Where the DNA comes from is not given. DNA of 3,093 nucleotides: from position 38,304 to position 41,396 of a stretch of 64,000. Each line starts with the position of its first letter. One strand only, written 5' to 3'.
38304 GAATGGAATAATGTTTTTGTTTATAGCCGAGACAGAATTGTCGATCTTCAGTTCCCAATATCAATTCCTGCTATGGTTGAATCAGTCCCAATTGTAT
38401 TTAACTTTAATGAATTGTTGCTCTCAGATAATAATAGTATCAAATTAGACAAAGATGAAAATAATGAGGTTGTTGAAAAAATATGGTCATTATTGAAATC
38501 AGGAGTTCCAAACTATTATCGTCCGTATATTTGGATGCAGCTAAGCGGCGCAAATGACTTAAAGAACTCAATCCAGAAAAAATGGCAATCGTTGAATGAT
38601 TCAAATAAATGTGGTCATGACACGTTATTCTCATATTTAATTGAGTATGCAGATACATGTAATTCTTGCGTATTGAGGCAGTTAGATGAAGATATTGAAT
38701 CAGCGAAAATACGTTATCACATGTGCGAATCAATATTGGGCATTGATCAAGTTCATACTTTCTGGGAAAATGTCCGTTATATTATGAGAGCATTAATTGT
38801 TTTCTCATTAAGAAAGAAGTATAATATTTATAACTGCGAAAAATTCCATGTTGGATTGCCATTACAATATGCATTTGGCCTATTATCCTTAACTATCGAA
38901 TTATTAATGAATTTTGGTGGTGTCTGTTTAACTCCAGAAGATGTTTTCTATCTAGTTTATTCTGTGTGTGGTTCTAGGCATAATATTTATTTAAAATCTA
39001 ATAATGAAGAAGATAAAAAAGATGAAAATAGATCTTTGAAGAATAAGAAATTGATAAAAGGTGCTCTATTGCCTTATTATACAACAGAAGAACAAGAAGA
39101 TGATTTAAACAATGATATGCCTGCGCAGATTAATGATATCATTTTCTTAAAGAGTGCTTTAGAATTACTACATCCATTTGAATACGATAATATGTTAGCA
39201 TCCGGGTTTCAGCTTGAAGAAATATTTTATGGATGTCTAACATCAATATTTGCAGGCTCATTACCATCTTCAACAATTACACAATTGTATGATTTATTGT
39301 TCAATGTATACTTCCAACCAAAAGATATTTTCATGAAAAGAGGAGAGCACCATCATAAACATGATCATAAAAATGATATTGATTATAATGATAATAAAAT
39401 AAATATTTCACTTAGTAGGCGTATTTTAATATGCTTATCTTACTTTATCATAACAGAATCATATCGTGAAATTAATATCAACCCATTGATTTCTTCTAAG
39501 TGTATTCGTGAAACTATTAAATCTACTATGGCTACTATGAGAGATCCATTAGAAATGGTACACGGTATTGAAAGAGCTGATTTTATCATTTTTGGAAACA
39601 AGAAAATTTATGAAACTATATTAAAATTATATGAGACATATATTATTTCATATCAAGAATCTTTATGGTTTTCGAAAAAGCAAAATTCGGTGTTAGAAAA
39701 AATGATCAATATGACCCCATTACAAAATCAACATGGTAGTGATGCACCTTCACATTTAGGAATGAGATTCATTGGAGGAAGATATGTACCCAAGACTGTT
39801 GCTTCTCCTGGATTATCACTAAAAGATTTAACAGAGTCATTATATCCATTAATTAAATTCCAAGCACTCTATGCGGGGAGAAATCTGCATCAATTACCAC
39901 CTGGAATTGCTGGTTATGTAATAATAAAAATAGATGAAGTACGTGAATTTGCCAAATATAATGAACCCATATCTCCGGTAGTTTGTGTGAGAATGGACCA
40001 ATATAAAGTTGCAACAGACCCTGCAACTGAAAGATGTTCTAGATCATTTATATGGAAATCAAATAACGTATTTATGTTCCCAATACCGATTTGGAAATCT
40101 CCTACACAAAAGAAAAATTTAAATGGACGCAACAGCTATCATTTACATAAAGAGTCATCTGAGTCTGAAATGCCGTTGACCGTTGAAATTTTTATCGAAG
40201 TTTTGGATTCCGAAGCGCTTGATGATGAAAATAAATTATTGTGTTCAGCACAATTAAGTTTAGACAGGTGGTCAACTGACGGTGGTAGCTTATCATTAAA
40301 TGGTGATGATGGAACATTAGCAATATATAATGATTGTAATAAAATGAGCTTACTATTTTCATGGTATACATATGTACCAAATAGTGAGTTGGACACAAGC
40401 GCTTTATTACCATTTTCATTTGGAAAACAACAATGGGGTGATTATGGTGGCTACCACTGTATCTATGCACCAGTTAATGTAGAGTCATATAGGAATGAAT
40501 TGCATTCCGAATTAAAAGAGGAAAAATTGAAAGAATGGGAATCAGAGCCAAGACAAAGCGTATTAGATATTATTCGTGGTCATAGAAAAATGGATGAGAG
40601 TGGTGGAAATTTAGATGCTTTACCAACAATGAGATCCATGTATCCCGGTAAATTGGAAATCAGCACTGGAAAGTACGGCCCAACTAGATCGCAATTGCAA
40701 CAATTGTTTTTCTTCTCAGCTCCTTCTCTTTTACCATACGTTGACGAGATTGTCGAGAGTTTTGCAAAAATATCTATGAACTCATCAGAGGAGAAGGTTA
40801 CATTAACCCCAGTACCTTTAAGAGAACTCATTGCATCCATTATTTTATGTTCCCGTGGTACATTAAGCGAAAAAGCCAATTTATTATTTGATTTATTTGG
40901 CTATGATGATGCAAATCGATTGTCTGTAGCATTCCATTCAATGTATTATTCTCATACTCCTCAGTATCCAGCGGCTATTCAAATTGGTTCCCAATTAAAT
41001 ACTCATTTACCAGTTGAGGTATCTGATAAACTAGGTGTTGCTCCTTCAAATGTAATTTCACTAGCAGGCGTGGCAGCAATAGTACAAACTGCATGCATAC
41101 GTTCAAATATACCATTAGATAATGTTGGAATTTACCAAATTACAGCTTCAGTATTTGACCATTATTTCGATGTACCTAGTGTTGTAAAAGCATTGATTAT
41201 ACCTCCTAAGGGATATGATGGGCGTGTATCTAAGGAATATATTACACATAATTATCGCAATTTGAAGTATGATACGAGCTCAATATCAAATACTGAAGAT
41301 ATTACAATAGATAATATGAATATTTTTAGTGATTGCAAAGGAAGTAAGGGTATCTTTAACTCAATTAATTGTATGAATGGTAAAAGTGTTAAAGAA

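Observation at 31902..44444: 4180-aa intronless giant protein combining PH-like, degenerate TBC/RabGAP-like and a C-terminal LuxR/psq-like helix-turn-helix segment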

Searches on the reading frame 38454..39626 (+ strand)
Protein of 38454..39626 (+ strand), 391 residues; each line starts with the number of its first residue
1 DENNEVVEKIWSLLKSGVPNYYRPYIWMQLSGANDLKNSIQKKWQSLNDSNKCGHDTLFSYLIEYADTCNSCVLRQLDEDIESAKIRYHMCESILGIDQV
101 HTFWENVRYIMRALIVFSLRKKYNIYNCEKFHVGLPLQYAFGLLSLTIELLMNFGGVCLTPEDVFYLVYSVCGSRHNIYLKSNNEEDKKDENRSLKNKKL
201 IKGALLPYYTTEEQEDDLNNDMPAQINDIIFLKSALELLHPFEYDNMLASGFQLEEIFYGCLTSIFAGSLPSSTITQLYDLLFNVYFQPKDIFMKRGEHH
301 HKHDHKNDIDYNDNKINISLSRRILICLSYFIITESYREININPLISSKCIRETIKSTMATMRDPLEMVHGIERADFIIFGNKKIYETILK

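Call 49: search_solved_structures(query=A2, max_evalue=0.01, show_alignments=2)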
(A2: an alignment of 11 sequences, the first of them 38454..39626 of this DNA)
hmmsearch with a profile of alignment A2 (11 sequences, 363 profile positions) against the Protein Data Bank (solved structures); distinct sequences matched with E-value up to 0.01: 9.
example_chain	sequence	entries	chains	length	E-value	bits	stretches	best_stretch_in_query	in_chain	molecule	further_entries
4p17_A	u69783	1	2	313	9.6e-14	54.5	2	8-68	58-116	RabGAP/TBC protein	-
3qyb_A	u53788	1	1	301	5.1e-05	25.8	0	7-46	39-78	TBC1 domain family member 4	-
3qye_A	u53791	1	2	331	0.00066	22.1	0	232-285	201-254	TBC1 domain family member 1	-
9ltp_A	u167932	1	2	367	0.0029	20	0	116-179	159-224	USP6 N-terminal-like protein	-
7dl2_E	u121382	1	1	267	0.0052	19.2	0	260-324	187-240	TBC1 domain family member 7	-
4z6y_B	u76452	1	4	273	0.0055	19.1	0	260-324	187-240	TBC1 domain family member 7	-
5ejc_A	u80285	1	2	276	0.0057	19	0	260-324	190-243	TBC1 domain family member 7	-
3qwl_A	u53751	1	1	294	0.006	19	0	260-324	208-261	TBC1 domain family member 7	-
9ce3_E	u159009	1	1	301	0.0062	18.9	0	260-324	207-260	TBC1 domain family member 7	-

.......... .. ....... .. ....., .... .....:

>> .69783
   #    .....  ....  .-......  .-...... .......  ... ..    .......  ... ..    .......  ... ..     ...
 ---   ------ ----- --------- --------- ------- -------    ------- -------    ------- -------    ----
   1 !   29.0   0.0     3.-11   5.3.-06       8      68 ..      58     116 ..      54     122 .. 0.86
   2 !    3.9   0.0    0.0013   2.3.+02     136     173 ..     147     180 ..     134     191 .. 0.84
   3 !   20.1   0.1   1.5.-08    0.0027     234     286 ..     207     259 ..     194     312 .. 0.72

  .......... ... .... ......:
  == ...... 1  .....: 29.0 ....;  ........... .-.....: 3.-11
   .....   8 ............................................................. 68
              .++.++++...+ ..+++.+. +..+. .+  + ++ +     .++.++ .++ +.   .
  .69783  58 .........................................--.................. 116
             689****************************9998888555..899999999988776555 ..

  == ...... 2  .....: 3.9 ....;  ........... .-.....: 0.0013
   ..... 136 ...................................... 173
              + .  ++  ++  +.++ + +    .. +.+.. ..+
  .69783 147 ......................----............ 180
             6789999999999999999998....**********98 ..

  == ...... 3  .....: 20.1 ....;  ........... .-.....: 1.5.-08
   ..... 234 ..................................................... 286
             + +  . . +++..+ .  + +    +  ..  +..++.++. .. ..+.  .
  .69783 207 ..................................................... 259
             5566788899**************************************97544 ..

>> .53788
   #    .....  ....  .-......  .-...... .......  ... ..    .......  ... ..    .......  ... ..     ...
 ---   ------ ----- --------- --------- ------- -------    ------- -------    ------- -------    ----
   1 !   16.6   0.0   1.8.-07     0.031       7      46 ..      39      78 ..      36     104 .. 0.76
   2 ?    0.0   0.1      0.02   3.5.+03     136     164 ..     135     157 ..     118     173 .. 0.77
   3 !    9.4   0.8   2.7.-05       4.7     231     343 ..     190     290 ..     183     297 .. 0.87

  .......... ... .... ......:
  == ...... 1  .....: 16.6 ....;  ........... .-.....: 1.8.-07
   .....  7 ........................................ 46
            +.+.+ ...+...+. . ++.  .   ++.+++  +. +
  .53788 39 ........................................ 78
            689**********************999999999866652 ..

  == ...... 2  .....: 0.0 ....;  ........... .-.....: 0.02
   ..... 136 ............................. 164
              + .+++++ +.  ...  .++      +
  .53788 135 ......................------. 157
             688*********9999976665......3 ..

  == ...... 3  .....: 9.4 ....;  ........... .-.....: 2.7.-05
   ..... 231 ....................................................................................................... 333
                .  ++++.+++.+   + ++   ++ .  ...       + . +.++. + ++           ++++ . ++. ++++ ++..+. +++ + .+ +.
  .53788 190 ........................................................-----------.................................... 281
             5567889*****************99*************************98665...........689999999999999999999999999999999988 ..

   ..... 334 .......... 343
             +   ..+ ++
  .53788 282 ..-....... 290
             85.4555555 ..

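Call 61: predict_structure(alignment_id=A2)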
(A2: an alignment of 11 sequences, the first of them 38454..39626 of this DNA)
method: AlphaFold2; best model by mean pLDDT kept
length: 391 residues; sequences in the alignment: 11
mean_pLDDT: 79.7   pTM: 0.83
mean pLDDT of the five models: 79.7, 78.2, 78.1, 77.9, 69.1
residues with pLDDT >= 90: 187; 70-90: 105; 50-70: 38; < 50: 61
segments of 3 or more residues with pLDDT < 50: 122-129, 177-198, 214-219, 292-314
pLDDT, mean of each block of 10 residues (from residue 1): 72 90 90 89 82 83 88 92 86 76 94 88 49 77 92 73 94 66 43 46 85 49 88 96 92 94 93 92 78 42 34 57 95 92 77 94 94 94 90 87
secondary structure, 60 per line:
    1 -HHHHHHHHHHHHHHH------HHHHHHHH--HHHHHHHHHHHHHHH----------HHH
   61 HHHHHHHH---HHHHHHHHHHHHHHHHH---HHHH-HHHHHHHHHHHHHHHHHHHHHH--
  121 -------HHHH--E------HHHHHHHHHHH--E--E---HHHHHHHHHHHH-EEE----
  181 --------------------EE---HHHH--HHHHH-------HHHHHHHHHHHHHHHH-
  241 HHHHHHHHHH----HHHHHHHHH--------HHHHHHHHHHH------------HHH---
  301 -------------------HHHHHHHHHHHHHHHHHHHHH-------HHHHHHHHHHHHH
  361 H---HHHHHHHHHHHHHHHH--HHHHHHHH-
elements in order: H2-16 H23-30 H33-47 H58-68 H72-88 H92-95 H97-118 H128-131 H141-151 H161-172 E174-176 H206-209 H212-216 H224-239 H241-250 H255-263 H272-282 H320-340 H348-361 H365-380 H383-390

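Call 64: fold_search(model_id=the predicted structure, library=pdb)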
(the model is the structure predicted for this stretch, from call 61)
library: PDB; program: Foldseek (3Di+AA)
matches with E <= 10: 112; with E <= 0.001: 4
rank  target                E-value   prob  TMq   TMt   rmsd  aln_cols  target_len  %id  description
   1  4p17_B                1.7e-05  1.00  0.53  0.70   4.5       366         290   13  Crystal structure of the Chlamydomonas flagellar RabGAP TBC domain. (released 2014-04-30)
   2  4p17_A                1.9e-05  1.00  0.50  0.66   5.7       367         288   15  Crystal structure of the Chlamydomonas flagellar RabGAP TBC domain. (released 2014-04-30)
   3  3hzj_A                2.4e-04  1.00  0.53  0.70   5.4       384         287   13  Crystal structure of the RabGAP domain of the RABGAP1L protein (released 2009-07-14)
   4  4nc6                  9.7e-04  1.00  0.52  0.68   6.7       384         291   12  Tbc domain of human rab gtpase-activating protein 1 (released 2015-08-19)
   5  3hzj_C                1.1e-03  1.00  0.54  0.71   5.3       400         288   13  Crystal structure of the RabGAP domain of the RABGAP1L protein (released 2009-07-14)
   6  3hzj_B                1.3e-03  1.00  0.51  0.74   5.2       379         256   12  Crystal structure of the RabGAP domain of the RABGAP1L protein (released 2009-07-14)
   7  2qfz_B                1.9e-03  1.00  0.52  0.67   5.1       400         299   11  Crystal structure of human TBC1 domain family member 22A (released 2007-07-10)
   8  2qfz_A                2.0e-03  1.00  0.53  0.67   5.2       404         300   11  Crystal structure of human TBC1 domain family member 22A (released 2007-07-10)
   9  1fkm                  2.3e-03  1.00  0.50  0.59   6.5       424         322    8  CRYSTAL STRUCTURE OF THE YPT/RAB-GAP DOMAIN OF GYP1P (released 2001-02-09)
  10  2g77_A                2.5e-03  1.00  0.47  0.54   7.9       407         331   10  Crystal Structure of Gyp1 TBC domain in complex with Rab33 GTPase bound to GDP and AlF3 (released 2006-07-25)
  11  2qq8                  2.9e-03  1.00  0.49  0.65   6.5       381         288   13  Crystal structure of the putative RabGAP domain of human TBC1 domain family member 14 (released 2007-08-07)
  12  3qye_A                3.0e-03  1.00  0.52  0.63   7.4       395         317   12  Crystal Structure of Human TBC1D1 RabGAP domain (released 2011-03-23)
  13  5tuc_A                3.2e-03  1.00  0.51  0.59   7.0       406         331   12  Crystal Structure of the Sus TBC1D15 GAP Domain (released 2017-02-22)
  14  4hl4                  3.8e-03  1.00  0.47  0.63   7.8       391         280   11  Crystal structure of the human TBC1D20 RabGAP domain (released 2013-01-16)
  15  5tub_A                4.1e-03  1.00  0.50  0.57   7.2       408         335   11  Crystal Structure of the Shark TBC1D15 GAP Domain (released 2017-02-22)
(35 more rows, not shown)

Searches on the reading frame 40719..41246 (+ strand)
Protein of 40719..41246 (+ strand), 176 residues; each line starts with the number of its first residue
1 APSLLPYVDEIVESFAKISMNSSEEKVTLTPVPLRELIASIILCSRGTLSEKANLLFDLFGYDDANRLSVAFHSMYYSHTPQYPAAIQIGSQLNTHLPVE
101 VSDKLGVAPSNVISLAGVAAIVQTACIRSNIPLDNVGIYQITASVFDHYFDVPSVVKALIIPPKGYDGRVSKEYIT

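Call 73: search_solved_structures(query=A4, max_evalue=10, show_alignments=2)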
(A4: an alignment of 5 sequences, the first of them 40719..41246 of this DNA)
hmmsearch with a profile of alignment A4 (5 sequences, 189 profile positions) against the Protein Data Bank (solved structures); distinct sequences matched with E-value up to 10: 35.
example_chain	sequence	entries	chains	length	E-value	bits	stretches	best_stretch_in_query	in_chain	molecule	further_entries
4iia_A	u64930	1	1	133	0.073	16.2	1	28-65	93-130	Ras GTPase-activating protein-binding protein 1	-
7suo_A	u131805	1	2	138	0.078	16.1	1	28-65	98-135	Ras GTPase-activating protein-binding protein 1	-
7xhf_A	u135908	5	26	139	0.079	16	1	28-65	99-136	Ras GTPase-activating protein-binding protein 1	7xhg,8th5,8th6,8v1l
3q90_A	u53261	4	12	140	0.081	16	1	28-65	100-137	Ras GTPase-activating protein-binding protein 1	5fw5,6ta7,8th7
4fcj_A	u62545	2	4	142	0.083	16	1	28-65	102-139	Ras GTPase-activating protein-binding protein 1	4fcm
9ivq_A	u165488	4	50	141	0.09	15.9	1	28-65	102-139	Ras GTPase-activating protein-binding protein 1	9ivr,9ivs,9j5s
3dd4_A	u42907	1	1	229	0.1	15.7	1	28-71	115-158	Kv channel-interacting protein 4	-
8th1_A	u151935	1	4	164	0.11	15.6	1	28-65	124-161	Ras GTPase-activating protein-binding protein 1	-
5m6c_E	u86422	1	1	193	0.11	15.6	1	22-78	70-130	Neuron-specific calcium-binding protein hippocalcin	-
5m6c_A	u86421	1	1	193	0.11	15.6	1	22-78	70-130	Neuron-specific calcium-binding protein hippocalcin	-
7s17_A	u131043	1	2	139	0.12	15.4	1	28-65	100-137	Ras GTPase-activating protein-binding protein 1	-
1bjf_A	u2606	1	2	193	0.17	14.9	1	29-82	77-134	NEUROCALCIN DELTA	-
1fpw_A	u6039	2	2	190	0.19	14.8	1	24-67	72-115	CALCIUM-BINDING PROTEIN NCS-1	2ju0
4by4_A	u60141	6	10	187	0.24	14.5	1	28-75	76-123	FI18190P1 | CG5907-PA, ISOFORM A | FREQUENIN 2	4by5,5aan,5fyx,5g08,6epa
9t0h_B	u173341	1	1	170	0.27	14.3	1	27-72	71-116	Neuronal calcium sensor 1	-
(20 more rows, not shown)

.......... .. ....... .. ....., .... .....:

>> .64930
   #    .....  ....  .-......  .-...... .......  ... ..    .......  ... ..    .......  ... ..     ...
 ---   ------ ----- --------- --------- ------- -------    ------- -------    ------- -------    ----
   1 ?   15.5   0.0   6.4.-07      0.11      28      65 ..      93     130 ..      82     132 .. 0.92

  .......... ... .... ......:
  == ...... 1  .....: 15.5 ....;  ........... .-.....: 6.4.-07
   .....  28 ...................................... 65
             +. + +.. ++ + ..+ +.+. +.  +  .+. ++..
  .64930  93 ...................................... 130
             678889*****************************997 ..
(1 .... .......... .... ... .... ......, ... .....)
